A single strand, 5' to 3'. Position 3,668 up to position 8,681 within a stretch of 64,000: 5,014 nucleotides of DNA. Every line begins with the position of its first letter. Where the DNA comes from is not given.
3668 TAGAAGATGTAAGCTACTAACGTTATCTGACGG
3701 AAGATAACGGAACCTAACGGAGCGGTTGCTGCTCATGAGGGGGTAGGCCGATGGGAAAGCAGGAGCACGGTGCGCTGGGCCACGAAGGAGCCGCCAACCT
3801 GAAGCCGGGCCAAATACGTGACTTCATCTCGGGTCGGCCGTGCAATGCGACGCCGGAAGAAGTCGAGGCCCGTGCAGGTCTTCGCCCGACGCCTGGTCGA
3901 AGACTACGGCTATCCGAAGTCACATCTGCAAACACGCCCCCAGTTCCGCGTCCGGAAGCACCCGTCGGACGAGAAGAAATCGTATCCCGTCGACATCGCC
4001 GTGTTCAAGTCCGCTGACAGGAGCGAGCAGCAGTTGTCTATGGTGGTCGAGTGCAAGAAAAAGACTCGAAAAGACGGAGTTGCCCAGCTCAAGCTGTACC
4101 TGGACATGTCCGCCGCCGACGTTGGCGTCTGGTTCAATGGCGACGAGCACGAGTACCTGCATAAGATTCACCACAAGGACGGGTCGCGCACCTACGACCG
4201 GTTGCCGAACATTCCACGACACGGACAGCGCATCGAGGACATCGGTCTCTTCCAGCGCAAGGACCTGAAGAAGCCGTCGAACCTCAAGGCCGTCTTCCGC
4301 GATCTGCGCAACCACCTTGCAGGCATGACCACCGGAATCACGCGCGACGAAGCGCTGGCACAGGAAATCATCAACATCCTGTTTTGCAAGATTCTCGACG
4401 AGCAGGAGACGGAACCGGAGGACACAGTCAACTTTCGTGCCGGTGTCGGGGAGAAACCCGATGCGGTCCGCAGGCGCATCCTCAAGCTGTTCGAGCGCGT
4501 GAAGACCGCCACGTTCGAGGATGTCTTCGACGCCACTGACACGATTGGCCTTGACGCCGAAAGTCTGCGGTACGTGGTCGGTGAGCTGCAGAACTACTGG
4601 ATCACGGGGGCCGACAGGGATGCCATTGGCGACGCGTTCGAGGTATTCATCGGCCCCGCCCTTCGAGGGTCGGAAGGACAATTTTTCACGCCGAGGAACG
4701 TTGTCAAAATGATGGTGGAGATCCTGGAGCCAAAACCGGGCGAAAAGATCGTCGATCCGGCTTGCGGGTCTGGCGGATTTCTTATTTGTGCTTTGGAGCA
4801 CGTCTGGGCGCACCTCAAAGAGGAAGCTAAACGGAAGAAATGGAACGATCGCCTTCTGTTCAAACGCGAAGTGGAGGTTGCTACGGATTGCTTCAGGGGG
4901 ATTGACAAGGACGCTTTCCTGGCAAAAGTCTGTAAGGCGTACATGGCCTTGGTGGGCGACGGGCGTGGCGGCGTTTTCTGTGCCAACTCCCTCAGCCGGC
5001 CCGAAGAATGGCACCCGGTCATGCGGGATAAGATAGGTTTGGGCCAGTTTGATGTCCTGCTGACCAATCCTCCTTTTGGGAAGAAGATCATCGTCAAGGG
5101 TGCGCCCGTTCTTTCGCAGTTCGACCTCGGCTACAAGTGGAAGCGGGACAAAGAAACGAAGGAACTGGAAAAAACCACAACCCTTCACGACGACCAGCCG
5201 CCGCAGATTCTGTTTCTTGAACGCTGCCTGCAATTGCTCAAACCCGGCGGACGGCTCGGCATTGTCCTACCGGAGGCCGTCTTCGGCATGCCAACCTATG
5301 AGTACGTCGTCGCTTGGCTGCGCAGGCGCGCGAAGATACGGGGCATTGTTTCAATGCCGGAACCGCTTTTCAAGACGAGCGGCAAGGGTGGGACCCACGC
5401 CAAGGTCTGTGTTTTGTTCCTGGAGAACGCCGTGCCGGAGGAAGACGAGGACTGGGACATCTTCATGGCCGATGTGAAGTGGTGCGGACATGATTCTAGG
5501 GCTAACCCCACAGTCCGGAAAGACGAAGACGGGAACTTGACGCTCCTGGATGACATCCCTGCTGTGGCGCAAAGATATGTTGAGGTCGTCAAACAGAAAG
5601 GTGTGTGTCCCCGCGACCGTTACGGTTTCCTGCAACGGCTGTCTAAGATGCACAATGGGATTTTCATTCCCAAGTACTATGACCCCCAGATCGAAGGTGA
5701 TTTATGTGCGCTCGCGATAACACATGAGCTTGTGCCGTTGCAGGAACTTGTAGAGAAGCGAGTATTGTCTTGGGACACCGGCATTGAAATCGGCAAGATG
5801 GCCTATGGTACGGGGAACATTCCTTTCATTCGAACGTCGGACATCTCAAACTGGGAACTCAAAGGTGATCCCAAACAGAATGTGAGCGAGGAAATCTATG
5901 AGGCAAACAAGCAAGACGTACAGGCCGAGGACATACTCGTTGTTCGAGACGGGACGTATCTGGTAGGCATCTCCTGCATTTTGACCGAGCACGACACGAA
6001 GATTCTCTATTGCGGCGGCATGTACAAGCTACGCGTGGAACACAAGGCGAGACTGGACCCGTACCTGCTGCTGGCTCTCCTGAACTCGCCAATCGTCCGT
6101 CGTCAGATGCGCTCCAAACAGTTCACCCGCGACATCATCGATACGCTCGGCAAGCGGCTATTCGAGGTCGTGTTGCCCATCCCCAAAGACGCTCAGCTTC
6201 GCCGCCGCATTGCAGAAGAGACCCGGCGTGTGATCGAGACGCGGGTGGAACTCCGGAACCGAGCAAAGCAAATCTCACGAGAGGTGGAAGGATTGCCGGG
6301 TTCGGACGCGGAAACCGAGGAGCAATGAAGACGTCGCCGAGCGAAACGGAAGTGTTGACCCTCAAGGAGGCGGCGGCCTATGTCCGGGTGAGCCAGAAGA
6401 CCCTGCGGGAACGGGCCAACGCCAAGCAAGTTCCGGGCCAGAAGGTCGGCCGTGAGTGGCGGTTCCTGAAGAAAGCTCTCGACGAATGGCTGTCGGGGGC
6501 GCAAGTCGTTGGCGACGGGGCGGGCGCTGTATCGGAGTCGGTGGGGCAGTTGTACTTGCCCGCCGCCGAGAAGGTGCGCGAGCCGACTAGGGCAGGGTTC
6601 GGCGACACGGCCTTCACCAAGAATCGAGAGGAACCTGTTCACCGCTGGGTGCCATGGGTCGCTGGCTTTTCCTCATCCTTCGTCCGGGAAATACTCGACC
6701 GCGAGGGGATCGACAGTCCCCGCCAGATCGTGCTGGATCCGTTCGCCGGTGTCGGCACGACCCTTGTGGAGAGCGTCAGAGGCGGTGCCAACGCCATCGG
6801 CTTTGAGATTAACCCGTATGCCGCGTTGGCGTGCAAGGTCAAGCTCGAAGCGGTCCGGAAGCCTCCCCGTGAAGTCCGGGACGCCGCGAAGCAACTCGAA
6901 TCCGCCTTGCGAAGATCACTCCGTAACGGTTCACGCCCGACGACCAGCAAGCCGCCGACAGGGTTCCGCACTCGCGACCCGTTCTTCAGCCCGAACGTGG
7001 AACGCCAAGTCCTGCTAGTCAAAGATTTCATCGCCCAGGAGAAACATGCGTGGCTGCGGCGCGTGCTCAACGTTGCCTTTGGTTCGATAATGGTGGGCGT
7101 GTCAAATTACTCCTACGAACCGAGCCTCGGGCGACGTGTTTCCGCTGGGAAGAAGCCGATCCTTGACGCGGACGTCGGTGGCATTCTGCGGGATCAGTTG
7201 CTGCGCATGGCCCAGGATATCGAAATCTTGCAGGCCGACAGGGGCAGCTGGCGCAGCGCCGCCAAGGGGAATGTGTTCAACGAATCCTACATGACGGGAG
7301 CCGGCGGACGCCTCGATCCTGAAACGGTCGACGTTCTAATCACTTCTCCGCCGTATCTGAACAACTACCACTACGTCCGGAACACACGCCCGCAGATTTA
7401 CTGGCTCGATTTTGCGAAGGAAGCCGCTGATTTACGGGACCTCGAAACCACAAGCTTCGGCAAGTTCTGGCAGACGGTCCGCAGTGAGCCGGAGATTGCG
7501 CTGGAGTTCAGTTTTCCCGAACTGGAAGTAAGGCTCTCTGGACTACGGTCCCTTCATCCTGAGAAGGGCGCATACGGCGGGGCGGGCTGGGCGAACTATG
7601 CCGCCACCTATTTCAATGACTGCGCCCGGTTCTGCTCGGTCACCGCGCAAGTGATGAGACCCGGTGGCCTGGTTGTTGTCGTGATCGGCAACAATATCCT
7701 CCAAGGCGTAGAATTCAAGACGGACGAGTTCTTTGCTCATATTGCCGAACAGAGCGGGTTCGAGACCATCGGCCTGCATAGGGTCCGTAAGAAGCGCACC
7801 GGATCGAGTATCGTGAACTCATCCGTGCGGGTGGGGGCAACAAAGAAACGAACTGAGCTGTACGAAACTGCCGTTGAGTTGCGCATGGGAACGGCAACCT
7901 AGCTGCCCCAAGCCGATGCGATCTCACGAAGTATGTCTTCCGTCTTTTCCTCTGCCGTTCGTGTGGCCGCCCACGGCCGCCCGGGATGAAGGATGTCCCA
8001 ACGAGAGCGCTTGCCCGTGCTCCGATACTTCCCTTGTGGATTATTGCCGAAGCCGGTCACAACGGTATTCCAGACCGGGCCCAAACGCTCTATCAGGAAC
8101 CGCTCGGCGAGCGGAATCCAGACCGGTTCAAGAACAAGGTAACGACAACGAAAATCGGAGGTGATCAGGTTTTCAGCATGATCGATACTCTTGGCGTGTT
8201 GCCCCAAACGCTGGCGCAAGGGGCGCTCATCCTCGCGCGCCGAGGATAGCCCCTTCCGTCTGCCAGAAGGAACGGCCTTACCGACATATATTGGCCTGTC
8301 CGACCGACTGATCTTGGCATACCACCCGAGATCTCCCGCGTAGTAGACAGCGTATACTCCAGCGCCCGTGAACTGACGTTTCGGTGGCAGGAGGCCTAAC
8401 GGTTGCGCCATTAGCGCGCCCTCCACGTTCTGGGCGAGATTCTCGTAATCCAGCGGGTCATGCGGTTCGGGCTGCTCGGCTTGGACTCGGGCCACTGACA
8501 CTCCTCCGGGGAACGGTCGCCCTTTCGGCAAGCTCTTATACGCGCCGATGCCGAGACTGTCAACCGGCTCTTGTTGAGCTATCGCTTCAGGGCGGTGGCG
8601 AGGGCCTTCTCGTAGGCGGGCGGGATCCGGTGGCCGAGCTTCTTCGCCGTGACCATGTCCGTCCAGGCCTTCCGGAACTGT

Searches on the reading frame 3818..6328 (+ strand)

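Call 72: search_protein_families(library=pfam, proteins=[window:3818-6328:+], max_evalue=0.001)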
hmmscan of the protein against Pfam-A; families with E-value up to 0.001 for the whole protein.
window:3818-6328:+ (836 aa): 5 families
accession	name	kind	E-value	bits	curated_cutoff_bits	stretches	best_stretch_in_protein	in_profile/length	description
PF02384.22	N6_Mtase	-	5.8e-34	118.2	20.4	1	266-554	2-247/311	N-6 DNA Methylase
PF13588.12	HSDR_N_2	-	4.2e-12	46.6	25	1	20-133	7-110/110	Type I restriction enzyme R protein N terminus (HSDR_N)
PF01170.24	UPF0020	-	3.4e-08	33.8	22.3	1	298-425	19-136/197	RMKL-like, methyltransferase domain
PF20473.4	MmeI_Mtase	-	1.1e-06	28.4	27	1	310-378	22-84/259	MmeI, DNA-methyltransferase domain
PF07669.17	Eco57I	-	1.3e-06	29.1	25.3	1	406-513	70-165/171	Eco57I restriction-modification methylase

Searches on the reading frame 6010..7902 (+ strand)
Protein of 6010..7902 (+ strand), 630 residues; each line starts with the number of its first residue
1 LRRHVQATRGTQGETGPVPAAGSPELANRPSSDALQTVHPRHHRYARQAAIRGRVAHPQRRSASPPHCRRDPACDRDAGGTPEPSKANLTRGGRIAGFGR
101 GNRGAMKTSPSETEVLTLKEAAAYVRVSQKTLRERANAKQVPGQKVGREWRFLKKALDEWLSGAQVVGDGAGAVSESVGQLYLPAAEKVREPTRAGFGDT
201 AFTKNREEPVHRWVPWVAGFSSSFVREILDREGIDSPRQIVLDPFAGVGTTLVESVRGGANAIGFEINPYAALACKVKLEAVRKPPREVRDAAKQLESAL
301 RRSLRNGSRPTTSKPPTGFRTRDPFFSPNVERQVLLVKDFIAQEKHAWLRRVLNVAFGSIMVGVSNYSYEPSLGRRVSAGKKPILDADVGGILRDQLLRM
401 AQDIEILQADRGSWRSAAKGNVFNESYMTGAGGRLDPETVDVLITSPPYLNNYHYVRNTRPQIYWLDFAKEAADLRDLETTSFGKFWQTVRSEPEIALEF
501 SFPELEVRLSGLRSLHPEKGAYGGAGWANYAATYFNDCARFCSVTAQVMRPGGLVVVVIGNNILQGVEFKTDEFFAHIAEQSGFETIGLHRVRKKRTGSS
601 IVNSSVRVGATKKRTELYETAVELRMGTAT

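Call 72: search_protein_families(library=pfam, proteins=[window:6010-7902:+], max_evalue=0.001)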
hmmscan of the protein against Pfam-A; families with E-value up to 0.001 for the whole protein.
window:6010-7902:+ (630 aa): 2 families
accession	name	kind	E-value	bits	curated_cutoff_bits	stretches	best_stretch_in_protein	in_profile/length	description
PF12728.13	HTH_17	-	2.1e-11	44.3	27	1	115-162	1-48/51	Helix-turn-helix domain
PF01555.25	N6_N4_Mtase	-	1.6e-10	41.8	26.7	1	237-271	181-215/221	DNA methylase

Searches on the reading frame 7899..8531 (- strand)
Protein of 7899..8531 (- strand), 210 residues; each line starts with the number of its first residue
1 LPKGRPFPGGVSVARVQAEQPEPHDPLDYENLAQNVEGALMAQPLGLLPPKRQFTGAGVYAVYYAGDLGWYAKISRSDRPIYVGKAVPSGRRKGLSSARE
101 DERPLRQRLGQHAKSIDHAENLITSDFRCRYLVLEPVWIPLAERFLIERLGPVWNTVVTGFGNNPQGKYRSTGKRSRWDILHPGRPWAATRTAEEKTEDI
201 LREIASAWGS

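Call 72: search_protein_families(library=pfam, proteins=[window:7899-8531:-], max_evalue=0.001)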
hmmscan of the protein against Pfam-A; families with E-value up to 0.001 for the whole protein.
window:7899-8531:- (210 aa): 1 family
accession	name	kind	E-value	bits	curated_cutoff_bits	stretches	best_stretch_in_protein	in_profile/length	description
PF09517.16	RE_Eco29kI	-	6.8e-50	169.5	30.8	1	53-205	2-161/164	Eco29kI restriction endonuclease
